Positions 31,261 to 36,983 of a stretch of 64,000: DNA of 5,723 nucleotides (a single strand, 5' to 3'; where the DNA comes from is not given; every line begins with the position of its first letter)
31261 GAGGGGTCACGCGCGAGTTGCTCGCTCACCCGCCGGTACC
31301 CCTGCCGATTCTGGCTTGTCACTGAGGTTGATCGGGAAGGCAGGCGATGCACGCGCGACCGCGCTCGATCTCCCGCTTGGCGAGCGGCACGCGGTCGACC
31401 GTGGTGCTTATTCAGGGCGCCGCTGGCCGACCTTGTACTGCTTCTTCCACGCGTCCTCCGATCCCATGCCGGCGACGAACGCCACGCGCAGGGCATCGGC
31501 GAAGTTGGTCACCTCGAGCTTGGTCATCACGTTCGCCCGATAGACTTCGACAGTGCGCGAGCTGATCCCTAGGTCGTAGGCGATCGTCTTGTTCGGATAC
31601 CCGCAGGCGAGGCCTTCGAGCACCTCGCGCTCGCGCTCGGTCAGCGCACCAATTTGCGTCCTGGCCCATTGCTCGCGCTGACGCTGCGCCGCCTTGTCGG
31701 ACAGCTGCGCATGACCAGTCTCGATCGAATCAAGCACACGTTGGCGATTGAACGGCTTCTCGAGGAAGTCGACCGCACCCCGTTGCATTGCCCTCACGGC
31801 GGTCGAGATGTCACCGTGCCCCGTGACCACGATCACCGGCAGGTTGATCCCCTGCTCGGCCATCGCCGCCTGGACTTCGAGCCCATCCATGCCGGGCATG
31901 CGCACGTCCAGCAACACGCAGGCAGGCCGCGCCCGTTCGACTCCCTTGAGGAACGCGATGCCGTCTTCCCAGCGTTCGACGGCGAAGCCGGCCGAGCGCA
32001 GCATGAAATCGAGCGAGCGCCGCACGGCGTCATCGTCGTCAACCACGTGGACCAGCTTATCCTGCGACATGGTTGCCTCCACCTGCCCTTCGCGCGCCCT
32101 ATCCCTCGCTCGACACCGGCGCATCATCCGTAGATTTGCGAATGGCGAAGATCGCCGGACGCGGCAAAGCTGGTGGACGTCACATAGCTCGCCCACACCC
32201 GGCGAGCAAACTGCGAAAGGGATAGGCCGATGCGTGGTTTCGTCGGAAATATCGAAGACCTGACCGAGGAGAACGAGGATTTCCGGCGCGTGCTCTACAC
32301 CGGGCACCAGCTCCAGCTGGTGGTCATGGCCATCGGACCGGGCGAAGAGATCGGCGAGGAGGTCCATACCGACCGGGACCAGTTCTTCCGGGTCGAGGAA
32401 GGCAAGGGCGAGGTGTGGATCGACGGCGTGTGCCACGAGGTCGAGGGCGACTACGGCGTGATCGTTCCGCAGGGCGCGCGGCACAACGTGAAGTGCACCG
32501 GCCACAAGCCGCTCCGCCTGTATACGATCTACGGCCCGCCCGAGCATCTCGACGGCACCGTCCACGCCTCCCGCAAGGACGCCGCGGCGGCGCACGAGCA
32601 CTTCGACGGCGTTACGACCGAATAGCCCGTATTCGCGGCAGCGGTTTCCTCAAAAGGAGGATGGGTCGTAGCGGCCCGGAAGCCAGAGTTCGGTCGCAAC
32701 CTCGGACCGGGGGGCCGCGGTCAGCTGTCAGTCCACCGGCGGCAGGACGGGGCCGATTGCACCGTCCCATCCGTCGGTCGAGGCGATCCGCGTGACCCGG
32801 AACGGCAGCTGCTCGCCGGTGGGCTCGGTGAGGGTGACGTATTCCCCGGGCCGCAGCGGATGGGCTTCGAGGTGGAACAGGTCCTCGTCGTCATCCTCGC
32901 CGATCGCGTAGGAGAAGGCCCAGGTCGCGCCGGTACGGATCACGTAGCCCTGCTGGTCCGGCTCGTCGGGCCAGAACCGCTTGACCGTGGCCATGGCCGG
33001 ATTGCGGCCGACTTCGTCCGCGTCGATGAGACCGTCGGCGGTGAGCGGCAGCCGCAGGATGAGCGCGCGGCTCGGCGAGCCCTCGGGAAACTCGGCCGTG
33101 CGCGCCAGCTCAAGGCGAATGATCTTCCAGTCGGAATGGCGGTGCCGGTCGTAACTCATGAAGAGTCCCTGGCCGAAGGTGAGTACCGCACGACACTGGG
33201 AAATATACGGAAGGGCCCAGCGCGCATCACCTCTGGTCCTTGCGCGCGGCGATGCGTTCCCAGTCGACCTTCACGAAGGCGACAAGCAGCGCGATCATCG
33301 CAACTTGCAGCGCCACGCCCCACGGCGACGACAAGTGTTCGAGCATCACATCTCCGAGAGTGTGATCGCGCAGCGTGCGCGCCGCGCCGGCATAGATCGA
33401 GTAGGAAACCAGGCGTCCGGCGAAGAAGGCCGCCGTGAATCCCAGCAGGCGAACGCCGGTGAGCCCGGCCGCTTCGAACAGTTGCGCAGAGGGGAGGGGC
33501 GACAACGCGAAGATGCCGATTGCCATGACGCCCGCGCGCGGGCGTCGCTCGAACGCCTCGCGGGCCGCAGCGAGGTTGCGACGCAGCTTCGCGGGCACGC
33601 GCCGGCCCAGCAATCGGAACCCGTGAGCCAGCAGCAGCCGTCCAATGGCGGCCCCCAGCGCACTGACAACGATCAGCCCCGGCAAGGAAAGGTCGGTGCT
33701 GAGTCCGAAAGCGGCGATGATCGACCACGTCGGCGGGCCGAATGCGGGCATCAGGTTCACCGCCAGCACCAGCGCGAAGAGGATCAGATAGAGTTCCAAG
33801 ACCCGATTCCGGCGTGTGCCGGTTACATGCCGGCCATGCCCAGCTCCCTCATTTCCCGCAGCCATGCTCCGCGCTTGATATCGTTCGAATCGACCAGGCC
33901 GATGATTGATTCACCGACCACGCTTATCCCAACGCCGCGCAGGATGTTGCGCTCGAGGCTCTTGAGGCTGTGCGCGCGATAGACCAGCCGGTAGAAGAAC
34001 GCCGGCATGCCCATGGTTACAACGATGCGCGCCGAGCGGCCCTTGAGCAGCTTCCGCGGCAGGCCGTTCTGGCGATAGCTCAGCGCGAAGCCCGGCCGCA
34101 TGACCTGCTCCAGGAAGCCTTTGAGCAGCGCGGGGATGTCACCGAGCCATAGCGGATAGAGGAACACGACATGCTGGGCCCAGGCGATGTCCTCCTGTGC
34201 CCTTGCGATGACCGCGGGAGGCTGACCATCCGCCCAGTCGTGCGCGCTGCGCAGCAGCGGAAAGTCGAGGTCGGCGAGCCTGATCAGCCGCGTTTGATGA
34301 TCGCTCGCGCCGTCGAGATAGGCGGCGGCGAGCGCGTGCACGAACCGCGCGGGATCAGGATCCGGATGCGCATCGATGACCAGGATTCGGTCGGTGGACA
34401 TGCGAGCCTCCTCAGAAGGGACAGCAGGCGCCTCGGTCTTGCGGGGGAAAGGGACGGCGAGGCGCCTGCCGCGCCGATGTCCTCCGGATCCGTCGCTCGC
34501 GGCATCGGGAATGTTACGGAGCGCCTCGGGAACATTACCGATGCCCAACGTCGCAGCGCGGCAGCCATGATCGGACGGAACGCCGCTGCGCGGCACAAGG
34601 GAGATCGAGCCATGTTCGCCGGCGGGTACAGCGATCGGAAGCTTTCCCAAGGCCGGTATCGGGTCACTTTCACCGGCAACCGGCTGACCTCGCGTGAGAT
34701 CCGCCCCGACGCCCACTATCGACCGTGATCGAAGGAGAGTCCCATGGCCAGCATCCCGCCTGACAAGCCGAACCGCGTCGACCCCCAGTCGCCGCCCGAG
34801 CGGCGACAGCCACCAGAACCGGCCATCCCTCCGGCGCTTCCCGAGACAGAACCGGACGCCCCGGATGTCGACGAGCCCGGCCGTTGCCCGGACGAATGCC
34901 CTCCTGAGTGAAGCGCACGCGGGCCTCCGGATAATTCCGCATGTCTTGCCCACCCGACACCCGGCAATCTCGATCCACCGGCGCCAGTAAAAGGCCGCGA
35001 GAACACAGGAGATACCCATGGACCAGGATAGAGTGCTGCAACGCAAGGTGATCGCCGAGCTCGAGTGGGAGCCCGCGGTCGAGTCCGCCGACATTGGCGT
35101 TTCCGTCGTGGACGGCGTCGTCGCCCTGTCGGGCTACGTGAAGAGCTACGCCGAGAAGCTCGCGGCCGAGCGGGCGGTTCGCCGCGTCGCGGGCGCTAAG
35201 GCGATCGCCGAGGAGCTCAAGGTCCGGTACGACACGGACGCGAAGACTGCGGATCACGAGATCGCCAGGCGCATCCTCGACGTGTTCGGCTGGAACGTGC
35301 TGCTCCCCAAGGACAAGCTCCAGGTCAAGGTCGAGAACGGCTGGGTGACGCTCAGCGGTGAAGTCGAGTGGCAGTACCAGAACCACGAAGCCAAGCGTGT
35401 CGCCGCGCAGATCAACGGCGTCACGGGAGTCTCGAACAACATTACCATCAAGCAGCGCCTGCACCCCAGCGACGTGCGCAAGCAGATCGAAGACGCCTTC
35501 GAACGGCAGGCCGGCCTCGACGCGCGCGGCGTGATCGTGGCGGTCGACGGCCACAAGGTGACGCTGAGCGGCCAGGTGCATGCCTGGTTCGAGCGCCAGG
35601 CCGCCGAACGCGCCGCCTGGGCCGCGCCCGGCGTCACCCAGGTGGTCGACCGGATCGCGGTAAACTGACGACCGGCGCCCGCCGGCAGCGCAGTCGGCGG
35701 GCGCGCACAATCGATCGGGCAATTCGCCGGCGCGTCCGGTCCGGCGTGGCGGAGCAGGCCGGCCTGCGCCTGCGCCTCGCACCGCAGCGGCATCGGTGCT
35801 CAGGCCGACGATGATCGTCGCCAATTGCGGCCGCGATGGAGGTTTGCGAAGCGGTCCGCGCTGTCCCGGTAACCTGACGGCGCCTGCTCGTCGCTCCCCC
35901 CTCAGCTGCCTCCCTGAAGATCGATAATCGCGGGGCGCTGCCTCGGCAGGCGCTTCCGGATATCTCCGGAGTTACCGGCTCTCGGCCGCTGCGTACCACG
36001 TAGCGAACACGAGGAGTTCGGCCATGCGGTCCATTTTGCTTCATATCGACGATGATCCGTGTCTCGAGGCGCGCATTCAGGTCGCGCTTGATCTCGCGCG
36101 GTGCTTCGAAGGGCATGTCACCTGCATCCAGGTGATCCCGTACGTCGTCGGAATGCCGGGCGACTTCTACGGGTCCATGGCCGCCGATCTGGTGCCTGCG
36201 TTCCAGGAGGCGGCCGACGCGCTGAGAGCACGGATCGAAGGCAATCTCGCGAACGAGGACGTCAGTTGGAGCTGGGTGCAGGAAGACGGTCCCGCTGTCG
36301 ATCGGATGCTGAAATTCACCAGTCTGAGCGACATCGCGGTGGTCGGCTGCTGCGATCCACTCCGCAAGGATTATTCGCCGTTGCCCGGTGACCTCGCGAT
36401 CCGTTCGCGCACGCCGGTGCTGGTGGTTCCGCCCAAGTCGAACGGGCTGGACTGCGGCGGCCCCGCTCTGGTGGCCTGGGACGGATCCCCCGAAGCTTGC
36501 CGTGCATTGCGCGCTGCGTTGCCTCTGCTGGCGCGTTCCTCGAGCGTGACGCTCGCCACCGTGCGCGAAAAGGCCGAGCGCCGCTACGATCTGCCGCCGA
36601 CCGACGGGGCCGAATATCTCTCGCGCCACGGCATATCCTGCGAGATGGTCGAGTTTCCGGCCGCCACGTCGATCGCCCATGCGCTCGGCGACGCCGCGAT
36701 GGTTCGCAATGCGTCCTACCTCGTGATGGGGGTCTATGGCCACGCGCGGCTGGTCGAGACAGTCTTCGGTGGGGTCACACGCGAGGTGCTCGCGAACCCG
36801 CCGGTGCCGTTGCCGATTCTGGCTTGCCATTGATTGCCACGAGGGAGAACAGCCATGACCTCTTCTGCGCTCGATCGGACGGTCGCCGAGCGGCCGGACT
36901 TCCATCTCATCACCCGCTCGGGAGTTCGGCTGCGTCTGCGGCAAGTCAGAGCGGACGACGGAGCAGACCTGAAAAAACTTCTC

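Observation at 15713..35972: Twelve copies of an 18-bp non-palindromic box (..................), all intergenic, all on the + strand, confined to the stress block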

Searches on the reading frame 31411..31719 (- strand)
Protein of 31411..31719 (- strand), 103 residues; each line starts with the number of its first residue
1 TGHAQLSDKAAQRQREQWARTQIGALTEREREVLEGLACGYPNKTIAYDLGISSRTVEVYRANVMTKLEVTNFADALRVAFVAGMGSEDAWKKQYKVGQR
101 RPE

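Call 44: search_solved_structures(query=window:31411-31719:-, max_evalue=0.000001, show_alignments=3)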
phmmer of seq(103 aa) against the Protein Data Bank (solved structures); distinct sequences matched with E-value up to 0.000001: 6.
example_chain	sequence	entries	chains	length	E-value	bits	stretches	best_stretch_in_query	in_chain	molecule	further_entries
1x3u_A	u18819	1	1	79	1.3e-16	64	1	20-86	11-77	Transcriptional regulatory protein fixJ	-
5xso_A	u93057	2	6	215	5e-15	59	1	17-85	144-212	Response regulator FixJ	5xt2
8a5r_AAA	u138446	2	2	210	5.7e-08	36.4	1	15-85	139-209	Light-activated DNA-binding protein EL222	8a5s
1yio_A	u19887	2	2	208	1.1e-07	35.4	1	12-78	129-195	response regulatory protein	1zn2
3p7n_A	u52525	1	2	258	1.4e-07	35.1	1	15-84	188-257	Sensor histidine kinase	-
7vim_A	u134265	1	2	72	8.6e-07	32.6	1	24-77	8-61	Protein EsrB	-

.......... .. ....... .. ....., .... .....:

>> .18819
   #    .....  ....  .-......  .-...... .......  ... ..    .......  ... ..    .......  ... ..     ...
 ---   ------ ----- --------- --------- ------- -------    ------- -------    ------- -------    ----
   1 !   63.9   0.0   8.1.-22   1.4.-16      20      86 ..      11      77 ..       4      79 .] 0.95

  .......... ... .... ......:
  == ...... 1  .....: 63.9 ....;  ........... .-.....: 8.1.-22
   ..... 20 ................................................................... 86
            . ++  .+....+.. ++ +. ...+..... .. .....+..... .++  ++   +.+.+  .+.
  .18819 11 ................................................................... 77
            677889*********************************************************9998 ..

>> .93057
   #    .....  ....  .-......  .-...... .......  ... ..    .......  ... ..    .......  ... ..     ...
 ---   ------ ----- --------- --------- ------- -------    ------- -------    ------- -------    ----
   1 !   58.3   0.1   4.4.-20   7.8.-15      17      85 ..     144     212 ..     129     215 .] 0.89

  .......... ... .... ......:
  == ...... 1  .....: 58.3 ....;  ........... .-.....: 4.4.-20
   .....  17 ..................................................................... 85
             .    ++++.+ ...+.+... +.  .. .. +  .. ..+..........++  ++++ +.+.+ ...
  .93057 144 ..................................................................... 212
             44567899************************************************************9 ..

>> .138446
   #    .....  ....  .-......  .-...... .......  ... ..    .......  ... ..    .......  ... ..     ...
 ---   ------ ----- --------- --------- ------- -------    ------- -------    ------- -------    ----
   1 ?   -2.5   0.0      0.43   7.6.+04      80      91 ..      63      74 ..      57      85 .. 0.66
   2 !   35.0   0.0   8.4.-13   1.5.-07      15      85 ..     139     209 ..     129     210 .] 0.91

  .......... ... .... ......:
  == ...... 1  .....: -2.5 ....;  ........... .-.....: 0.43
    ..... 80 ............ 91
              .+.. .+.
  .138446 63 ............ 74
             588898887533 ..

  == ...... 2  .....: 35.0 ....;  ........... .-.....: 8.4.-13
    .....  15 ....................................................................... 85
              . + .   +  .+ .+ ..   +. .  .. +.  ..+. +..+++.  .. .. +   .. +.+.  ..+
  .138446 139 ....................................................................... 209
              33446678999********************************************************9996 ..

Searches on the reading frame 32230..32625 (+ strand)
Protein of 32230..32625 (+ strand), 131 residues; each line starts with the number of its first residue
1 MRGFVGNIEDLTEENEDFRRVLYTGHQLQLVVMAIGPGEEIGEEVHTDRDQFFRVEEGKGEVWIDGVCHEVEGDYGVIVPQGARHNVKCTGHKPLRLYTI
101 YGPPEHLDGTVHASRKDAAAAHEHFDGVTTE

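Call 8: search_protein_families(library=pfam, proteins=[window:32230-32625:+], max_evalue=0.001)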
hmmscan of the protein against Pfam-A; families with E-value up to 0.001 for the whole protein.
window:32230-32625:+ (131 aa): 3 families
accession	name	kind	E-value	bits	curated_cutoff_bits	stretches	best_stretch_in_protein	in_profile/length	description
PF07883.17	Cupin_2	-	1.4e-14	54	27.2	1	32-101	2-70/70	Cupin domain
PF02311.25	AraC_binding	-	0.00025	21.2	21.1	1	51-117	25-91/135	AraC-like ligand binding domain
PF01050.24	MannoseP_isomer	-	0.00044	20.8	23.6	1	21-100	21-100/116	Mannose-6-phosphate isomerase C-terminal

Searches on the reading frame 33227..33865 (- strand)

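Call 8: search_protein_families(library=pfam, proteins=[window:33227-33865:-], max_evalue=0.001)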
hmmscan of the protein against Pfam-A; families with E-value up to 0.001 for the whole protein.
window:33227-33865:- (212 aa): 1 family
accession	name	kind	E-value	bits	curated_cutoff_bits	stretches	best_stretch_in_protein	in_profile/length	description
PF09335.16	VTT_dom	-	2.2e-06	28.6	33.9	1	45-161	2-120/123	VTT domain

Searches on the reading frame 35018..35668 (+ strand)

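Call 8: search_protein_families(library=pfam, proteins=[window:35018-35668:+], max_evalue=0.001)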
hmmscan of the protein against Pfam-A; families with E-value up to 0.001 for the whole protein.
window:35018-35668:+ (216 aa): 2 families
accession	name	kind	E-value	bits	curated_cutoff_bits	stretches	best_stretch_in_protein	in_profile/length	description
PF04972.22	BON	-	1.6e-47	160.1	27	3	79-145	2-68/69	BON domain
PF21937.1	Yop-YscD_ppl_2nd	-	0.00046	20.3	27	0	105-143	26-65/67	YscD/CdsD-like Bon-like domain 2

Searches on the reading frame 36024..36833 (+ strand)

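Call 8: search_protein_families(library=pfam, proteins=[window:36024-36833:+], max_evalue=0.001)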
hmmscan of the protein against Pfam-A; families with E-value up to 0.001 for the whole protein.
window:36024-36833:+ (269 aa): 1 family
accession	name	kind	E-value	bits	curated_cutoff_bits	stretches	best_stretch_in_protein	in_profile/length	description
PF00582.32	Usp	-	1.1e-09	39.3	24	0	149-192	6-50/141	Universal stress protein family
